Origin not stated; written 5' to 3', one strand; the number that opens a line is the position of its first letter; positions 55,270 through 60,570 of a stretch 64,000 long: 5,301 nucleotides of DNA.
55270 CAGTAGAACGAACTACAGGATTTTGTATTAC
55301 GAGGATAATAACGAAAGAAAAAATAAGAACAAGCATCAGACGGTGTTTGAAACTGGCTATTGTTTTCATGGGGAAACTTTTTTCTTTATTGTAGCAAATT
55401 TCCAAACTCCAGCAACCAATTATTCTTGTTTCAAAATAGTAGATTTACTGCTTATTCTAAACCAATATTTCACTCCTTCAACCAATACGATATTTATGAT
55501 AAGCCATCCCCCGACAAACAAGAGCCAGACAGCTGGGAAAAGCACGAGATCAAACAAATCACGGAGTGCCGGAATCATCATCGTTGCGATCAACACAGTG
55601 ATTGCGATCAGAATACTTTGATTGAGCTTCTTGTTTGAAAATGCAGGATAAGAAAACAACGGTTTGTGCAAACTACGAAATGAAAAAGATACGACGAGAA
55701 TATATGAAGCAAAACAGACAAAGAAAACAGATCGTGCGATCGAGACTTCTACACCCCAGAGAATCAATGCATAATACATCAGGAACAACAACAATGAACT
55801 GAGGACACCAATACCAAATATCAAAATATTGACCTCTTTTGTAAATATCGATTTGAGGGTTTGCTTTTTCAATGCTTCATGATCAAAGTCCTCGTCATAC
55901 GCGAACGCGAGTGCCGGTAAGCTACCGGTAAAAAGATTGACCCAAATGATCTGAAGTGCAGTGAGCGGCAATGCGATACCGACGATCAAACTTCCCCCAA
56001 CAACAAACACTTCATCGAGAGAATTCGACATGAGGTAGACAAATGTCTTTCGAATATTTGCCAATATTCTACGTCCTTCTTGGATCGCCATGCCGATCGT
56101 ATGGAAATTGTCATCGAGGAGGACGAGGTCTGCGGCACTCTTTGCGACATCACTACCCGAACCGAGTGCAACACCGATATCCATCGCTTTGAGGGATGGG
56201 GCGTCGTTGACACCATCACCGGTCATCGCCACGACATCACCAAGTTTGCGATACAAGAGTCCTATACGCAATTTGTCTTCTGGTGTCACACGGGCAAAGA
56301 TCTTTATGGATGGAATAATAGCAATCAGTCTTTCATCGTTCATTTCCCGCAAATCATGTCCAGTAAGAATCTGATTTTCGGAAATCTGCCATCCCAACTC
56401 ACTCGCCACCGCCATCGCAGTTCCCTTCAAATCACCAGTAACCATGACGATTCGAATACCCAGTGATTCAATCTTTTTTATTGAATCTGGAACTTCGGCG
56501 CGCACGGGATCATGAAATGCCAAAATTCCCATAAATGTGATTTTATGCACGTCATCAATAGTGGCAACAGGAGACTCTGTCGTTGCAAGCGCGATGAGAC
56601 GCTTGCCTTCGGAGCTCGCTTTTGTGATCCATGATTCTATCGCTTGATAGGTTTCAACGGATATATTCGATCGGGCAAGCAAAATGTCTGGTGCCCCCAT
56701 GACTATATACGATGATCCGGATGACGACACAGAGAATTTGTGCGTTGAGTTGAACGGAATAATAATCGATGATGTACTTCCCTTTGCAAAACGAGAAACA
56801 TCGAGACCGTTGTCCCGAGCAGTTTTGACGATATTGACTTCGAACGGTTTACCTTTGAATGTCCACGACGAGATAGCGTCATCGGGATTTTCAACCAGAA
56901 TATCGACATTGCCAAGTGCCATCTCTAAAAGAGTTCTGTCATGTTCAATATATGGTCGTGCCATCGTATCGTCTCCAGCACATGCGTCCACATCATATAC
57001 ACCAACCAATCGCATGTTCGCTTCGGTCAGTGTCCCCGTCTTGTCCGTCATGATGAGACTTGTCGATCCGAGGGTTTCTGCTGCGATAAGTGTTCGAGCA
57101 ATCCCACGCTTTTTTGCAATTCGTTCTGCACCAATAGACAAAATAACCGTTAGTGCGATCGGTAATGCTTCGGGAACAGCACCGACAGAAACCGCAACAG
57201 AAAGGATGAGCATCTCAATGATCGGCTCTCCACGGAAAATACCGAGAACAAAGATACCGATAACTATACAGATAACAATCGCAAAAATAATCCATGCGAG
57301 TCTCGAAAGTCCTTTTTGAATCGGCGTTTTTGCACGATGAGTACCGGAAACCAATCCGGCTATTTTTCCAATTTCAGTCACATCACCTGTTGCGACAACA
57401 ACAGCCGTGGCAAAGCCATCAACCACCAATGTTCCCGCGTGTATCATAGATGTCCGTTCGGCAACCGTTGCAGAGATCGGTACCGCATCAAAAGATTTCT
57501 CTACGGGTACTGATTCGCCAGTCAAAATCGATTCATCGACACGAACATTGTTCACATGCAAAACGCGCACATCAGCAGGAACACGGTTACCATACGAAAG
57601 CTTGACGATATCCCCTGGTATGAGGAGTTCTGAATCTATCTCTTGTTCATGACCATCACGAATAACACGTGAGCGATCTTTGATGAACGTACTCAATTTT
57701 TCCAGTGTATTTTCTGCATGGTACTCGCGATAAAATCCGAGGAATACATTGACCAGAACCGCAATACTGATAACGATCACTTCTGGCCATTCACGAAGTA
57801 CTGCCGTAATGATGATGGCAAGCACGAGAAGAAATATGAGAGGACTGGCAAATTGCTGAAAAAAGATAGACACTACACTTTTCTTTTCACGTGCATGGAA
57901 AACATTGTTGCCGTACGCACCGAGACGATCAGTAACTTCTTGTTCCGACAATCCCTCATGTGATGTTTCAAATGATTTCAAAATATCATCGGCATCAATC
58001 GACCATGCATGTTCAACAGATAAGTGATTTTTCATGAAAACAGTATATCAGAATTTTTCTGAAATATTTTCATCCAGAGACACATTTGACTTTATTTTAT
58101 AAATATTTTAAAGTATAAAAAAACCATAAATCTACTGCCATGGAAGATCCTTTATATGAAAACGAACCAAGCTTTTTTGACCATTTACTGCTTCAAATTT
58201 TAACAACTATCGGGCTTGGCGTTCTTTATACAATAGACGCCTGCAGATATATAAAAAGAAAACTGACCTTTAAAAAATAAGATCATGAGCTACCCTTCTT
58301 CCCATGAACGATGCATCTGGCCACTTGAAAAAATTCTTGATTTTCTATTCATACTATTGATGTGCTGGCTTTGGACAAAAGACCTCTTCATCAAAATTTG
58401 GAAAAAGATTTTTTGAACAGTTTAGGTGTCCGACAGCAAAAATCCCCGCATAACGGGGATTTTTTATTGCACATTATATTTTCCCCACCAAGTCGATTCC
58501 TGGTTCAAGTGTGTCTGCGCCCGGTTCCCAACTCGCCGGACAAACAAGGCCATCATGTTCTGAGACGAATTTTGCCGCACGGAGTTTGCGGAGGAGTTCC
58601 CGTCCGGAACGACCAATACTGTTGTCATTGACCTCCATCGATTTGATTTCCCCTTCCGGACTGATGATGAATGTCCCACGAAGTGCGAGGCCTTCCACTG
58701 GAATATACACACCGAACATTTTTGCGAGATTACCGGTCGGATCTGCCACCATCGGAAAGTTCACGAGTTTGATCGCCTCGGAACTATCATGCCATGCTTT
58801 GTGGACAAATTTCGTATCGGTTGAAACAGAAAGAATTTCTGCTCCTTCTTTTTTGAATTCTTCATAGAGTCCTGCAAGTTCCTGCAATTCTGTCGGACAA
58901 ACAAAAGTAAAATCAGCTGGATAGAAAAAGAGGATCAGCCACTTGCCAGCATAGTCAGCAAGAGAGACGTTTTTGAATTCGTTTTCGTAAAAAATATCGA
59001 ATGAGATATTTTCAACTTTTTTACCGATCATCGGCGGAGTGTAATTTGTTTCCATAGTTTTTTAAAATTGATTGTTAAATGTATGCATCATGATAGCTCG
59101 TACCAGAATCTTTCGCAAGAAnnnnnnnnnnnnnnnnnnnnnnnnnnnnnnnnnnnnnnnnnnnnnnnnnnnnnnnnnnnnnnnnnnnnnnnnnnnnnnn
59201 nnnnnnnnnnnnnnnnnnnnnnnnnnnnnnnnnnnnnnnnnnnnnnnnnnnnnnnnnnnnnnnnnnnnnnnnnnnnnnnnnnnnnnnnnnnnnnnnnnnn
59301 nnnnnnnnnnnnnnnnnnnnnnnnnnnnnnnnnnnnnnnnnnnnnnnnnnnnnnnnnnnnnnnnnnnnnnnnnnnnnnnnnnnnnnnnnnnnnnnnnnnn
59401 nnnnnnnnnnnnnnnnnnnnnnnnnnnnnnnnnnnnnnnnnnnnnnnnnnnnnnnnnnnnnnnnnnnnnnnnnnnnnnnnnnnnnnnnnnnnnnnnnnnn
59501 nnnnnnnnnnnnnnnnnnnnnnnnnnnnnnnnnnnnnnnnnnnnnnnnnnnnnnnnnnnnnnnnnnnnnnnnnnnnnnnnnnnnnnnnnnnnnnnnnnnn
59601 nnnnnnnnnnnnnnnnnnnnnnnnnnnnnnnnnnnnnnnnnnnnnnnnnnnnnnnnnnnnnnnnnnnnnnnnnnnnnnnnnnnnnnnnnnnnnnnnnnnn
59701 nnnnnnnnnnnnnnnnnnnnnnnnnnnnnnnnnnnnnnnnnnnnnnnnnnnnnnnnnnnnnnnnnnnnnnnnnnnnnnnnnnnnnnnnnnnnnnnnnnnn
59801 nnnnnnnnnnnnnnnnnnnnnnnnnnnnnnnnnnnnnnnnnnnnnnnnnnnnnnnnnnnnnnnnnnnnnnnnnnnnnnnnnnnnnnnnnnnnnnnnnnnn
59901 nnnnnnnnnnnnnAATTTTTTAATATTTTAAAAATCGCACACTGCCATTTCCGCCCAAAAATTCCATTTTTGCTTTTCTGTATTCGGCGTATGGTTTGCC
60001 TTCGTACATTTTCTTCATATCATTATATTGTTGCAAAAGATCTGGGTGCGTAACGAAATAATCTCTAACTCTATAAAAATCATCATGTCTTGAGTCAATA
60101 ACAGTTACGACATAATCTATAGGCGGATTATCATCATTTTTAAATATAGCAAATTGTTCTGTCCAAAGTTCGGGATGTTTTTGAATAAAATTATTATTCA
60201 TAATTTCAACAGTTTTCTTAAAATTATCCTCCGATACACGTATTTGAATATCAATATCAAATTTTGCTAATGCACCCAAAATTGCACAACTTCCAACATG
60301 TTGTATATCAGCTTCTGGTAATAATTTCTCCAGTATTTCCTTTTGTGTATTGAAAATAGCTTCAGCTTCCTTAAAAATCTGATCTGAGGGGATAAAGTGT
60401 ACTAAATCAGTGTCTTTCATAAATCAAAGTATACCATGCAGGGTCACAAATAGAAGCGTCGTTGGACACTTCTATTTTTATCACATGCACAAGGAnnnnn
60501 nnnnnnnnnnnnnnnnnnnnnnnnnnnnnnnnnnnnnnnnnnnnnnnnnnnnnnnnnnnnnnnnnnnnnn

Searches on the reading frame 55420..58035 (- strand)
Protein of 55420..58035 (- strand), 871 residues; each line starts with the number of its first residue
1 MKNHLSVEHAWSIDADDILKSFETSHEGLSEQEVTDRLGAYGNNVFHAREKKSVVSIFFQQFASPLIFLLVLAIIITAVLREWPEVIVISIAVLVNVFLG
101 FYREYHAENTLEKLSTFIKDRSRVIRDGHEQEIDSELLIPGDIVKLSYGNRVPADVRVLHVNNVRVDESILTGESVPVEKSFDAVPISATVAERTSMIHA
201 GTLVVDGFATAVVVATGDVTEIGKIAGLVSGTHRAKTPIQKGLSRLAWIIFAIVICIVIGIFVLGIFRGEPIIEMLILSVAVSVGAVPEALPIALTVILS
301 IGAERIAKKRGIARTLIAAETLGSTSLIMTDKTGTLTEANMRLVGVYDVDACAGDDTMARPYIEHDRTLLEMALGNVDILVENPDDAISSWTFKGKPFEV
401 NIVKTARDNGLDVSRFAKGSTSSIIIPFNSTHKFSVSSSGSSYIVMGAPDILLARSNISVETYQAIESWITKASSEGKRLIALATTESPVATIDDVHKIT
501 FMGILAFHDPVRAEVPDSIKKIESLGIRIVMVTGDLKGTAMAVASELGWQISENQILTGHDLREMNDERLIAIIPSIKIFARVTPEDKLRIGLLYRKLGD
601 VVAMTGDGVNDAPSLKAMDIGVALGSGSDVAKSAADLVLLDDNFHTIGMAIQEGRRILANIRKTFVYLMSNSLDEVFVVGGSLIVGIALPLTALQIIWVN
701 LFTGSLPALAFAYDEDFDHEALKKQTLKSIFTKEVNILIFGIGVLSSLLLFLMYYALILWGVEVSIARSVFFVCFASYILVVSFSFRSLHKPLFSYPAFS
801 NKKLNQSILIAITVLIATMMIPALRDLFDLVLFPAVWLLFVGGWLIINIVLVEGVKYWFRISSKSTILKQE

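Call 96: search_protein_families(library=pfam, proteins=[window:55420-58035:-], max_evalue=0.0001)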
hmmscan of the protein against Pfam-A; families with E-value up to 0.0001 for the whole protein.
window:55420-58035:- (871 aa): 6 families
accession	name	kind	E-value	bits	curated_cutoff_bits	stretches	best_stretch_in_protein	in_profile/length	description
PF00122.25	E1-E2_ATPase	-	2.6e-51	174.2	28.1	1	118-309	3-181/181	E1-E2 ATPase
PF00689.26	Cation_ATPase_C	-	1.6e-24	87.1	27.3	1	689-858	2-175/175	Cation transporting ATPase, C-terminus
PF00690.31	Cation_ATPase_N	-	1e-15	57.6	20.4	1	11-76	2-68/69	Cation transporter/ATPase, N-terminus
PF00702.32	Hydrolase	-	7e-15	56.4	26.4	1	327-619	3-191/191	haloacid dehalogenase-like hydrolase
PF08282.18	Hydrolase_3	-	1.2e-05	25.6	20.9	0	602-650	206-254/255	haloacid dehalogenase-like hydrolase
PF13246.12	Cation_ATPase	-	2.8e-05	24.5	21.7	1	383-456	9-88/91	Cation transport ATPase (P-type)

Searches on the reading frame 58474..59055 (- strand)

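Call 97: search_protein_families(library=pfam, proteins=[window:58474-59055:-], max_evalue=0.0001)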
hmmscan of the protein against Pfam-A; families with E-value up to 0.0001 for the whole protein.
window:58474-59055:- (193 aa): 2 families
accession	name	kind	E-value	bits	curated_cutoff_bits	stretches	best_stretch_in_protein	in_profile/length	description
PF00578.27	AhpC-TSA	-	1.5e-39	135.2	26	1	11-139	2-123/124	AhpC/TSA family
PF08534.16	Redoxin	-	6.2e-19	68.7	26.6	1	24-146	15-137/148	Redoxin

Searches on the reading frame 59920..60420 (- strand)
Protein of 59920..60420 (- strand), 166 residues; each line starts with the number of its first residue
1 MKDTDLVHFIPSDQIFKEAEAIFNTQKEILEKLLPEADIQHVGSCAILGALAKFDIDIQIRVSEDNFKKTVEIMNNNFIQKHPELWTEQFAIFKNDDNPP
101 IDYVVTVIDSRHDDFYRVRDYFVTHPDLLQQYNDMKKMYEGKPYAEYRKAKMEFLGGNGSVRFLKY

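Call 97: search_protein_families(library=pfam, proteins=[window:59920-60420:-], max_evalue=0.0001)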
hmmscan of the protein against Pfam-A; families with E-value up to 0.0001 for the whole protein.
window:59920-60420:- (166 aa): 1 family
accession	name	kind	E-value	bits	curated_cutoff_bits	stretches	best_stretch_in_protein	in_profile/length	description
PF04229.20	GrpB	-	8.9e-16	58.9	25.5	1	20-155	12-153/159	GrpB protein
